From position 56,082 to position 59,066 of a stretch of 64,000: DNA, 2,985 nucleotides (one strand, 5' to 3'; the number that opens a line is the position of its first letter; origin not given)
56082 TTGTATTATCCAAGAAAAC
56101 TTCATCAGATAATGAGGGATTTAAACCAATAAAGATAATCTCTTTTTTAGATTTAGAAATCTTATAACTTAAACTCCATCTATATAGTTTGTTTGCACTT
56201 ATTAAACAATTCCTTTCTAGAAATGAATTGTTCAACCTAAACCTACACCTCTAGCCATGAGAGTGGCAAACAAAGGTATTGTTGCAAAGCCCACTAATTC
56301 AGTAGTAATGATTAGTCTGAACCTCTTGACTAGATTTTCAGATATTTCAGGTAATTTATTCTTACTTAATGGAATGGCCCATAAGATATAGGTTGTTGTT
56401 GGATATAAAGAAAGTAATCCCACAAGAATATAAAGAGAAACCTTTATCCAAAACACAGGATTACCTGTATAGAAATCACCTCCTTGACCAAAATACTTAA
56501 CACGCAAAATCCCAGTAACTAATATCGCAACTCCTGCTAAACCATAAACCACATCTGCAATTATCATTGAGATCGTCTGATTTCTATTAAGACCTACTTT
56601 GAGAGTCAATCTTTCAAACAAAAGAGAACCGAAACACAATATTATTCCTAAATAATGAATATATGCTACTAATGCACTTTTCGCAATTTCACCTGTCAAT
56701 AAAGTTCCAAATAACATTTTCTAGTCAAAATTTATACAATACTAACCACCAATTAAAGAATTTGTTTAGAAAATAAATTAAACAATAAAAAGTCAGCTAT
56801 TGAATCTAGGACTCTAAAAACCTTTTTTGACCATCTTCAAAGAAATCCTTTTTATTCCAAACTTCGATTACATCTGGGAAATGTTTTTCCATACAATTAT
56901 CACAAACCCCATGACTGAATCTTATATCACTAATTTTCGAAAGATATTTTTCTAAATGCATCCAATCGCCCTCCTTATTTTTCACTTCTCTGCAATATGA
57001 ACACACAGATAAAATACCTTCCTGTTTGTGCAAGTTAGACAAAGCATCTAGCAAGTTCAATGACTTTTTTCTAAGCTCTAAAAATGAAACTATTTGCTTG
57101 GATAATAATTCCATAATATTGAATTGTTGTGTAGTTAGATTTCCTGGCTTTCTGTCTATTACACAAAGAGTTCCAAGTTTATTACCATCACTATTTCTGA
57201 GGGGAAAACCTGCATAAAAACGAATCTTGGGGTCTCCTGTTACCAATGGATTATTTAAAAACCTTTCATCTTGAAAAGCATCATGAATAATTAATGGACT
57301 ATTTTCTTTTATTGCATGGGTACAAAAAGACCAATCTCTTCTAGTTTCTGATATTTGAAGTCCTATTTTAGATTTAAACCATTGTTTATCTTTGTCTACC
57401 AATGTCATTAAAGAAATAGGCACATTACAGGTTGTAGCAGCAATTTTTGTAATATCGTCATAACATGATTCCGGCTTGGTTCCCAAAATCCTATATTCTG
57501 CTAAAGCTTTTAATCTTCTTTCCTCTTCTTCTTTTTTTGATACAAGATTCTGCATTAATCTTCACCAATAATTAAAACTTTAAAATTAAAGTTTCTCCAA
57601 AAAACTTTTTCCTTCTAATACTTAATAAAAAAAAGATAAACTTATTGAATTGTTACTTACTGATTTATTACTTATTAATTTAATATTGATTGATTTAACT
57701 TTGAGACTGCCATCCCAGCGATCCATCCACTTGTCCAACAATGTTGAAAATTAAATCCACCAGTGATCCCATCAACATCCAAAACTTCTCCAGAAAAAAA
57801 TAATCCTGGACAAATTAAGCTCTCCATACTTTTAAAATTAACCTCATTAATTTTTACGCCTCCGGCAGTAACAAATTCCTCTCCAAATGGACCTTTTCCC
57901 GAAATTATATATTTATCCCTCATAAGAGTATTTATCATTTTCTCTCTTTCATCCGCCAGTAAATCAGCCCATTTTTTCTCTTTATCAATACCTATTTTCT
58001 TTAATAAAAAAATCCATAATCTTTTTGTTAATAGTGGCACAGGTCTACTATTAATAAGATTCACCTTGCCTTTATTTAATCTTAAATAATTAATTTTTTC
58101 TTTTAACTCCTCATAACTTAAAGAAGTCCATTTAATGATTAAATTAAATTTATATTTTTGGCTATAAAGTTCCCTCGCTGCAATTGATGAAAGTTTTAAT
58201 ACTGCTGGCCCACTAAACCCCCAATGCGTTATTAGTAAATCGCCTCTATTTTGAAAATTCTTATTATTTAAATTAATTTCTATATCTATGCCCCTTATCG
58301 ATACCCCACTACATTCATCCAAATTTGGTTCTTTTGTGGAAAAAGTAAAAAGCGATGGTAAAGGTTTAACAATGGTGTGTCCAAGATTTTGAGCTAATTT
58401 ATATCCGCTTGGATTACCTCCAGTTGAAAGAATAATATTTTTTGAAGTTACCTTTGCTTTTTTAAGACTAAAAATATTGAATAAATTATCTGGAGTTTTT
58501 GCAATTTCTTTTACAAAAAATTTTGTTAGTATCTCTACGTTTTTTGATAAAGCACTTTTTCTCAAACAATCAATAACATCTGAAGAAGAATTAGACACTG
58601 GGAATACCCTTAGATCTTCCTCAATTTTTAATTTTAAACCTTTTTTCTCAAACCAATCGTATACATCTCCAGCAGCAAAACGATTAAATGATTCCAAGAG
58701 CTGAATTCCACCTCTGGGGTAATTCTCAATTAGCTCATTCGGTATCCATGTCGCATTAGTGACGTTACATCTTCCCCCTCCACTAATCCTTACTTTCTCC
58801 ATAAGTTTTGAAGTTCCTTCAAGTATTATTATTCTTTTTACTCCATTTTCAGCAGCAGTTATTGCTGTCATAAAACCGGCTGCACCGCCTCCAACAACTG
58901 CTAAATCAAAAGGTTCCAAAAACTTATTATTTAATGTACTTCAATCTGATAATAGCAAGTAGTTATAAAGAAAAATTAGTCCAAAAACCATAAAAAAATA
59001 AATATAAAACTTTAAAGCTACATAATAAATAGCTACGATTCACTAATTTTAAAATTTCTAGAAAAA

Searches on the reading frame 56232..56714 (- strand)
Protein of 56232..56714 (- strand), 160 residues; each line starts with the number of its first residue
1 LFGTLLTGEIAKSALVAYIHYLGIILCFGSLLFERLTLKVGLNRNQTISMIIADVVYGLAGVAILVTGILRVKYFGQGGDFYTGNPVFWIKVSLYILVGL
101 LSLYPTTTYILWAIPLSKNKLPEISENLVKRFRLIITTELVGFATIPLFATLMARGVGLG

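Call 94: search_protein_families(library=pfam, max_evalue=0.001, proteins=[window:56232-56714:-])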
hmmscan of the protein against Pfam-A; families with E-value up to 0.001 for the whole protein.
window:56232-56714:- (160 aa): 1 family
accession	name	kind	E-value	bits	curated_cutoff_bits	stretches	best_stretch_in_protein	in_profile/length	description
PF09980.14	DUF2214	-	1e-55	188.1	34.1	1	13-158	2-147/147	Predicted membrane protein (DUF2214)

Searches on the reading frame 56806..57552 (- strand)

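Call 94: search_protein_families(library=pfam, max_evalue=0.001, proteins=[window:56806-57552:-])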
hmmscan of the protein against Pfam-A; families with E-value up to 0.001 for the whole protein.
window:56806-57552:- (248 aa): 2 families
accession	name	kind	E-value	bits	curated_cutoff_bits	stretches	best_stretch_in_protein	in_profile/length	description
PF01590.32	GAF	-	2.1e-14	54.6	22.4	1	28-154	3-129/133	GAF domain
PF13185.12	GAF_2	-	1.5e-09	38.6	28.6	1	31-158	8-135/136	GAF domain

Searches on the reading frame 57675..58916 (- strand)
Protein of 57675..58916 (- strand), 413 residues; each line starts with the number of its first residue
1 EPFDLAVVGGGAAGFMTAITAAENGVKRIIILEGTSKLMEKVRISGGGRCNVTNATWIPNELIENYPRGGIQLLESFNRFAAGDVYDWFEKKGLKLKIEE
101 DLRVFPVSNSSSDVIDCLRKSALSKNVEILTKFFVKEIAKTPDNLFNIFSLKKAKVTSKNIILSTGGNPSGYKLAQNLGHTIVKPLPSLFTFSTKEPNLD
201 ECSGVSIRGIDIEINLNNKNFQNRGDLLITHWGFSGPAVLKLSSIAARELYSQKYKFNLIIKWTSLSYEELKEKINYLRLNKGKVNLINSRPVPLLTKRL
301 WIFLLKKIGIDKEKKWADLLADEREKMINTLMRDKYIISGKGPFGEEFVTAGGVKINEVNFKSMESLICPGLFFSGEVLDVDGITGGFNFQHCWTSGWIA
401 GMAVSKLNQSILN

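Call 94: search_protein_families(library=pfam, max_evalue=0.001, proteins=[window:57675-58916:-])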
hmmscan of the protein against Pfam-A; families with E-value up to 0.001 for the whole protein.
window:57675-58916:- (413 aa): 8 families
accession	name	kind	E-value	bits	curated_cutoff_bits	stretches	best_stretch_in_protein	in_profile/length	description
PF03486.20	HI0933_like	-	3.8e-70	236.6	50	1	4-402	2-243/244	HI0933-like protein Rossmann domain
PF22780.1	HI0933_like_1st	-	9e-27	94.4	27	1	187-349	2-165/165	HI0933-like protein barrel and H2TH domain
PF00890.30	FAD_binding_2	-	5.8e-08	32.8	20.4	1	4-53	1-49/414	FAD binding domain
PF13738.12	Pyr_redox_3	-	8.6e-07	28.9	30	0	7-35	2-30/305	Pyridine nucleotide-disulphide oxidoreductase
PF07992.20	Pyr_redox_2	-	8.7e-06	25.8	26.1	1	3-170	1-112/291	Pyridine nucleotide-disulphide oxidoreductase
PF01134.28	GIDA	-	0.00032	20.3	22.1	0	4-40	1-37/391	Glucose inhibited division protein A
PF12831.13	FAD_oxidored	-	0.00037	20.4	27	1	4-31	1-28/416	FAD dependent oxidoreductase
PF01266.30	DAO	-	0.00043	20.4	27.9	0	4-34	1-30/353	FAD dependent oxidoreductase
